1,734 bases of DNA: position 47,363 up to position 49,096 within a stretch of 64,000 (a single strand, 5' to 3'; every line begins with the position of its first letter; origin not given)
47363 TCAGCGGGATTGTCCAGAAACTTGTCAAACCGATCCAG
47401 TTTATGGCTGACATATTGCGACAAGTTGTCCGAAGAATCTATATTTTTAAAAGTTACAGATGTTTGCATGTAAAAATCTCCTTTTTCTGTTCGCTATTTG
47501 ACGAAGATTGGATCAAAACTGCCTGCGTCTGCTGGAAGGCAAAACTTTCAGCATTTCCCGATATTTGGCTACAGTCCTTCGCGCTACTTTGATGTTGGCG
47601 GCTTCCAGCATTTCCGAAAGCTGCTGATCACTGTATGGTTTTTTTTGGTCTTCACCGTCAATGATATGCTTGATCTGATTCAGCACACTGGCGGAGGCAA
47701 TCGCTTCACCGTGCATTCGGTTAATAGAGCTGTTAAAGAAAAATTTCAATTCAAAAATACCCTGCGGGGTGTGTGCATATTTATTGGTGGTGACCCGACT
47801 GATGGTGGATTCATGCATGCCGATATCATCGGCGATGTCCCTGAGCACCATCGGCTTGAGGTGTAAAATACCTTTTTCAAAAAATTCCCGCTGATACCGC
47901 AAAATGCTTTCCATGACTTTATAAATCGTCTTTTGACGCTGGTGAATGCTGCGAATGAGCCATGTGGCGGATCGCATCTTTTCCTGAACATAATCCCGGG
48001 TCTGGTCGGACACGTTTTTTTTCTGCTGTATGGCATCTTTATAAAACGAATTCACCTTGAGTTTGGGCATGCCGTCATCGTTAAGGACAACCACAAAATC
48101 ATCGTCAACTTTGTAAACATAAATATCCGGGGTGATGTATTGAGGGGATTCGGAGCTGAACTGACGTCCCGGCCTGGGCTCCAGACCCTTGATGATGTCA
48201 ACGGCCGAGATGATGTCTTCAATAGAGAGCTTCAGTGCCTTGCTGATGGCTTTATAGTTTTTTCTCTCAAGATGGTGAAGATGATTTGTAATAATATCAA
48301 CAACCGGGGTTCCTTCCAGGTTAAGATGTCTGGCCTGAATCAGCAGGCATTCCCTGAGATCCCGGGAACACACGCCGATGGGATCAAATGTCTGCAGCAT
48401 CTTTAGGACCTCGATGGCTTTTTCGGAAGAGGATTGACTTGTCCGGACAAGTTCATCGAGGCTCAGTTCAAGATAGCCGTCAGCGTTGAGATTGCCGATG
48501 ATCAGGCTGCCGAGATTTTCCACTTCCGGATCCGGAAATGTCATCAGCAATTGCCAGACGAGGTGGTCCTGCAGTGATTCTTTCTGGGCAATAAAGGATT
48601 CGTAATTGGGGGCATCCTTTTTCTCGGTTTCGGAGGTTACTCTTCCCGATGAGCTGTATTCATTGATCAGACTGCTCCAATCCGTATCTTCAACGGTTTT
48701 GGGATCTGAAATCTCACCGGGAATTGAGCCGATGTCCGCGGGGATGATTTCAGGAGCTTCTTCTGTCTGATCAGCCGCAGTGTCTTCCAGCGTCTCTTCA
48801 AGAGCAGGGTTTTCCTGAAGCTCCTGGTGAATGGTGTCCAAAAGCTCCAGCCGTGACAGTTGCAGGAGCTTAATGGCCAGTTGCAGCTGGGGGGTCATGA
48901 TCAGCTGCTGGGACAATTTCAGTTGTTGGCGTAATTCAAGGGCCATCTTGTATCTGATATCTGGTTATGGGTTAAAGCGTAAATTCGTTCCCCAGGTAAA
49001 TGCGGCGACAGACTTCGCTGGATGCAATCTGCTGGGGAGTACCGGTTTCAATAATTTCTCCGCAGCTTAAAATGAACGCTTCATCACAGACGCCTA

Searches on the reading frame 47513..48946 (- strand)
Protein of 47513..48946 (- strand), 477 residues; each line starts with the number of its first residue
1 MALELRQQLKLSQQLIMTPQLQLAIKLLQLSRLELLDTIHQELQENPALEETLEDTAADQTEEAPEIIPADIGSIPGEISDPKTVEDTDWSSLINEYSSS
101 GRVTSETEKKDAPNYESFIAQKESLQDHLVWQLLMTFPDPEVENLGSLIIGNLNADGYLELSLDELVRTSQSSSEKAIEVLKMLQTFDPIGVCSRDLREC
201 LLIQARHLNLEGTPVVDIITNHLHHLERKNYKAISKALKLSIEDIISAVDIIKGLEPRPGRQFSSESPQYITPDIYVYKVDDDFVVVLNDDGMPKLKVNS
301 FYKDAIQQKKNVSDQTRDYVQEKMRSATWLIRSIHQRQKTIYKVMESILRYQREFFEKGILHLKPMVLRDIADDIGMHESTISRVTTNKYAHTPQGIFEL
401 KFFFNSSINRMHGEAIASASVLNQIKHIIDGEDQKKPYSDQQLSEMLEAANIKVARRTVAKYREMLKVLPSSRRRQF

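Call 23: search_protein_families(library=pfam, proteins=[window:47513-48946:-], max_evalue=0.00001)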
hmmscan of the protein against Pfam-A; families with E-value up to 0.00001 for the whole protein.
window:47513-48946:- (477 aa): 3 families
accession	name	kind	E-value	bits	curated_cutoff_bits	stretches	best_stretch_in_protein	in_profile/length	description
PF04963.19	Sigma54_CBD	-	1.5e-61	207.8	22.9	1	114-302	1-185/185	Sigma-54 factor, core binding domain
PF04552.19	Sigma54_DBD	-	8e-61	204.9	22.8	1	318-476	2-160/160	Sigma-54, DNA binding domain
PF00309.25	Sigma54_AID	-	4.4e-16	58.9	23.8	1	6-51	1-46/46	Sigma-54 factor, Activator interacting domain (AID)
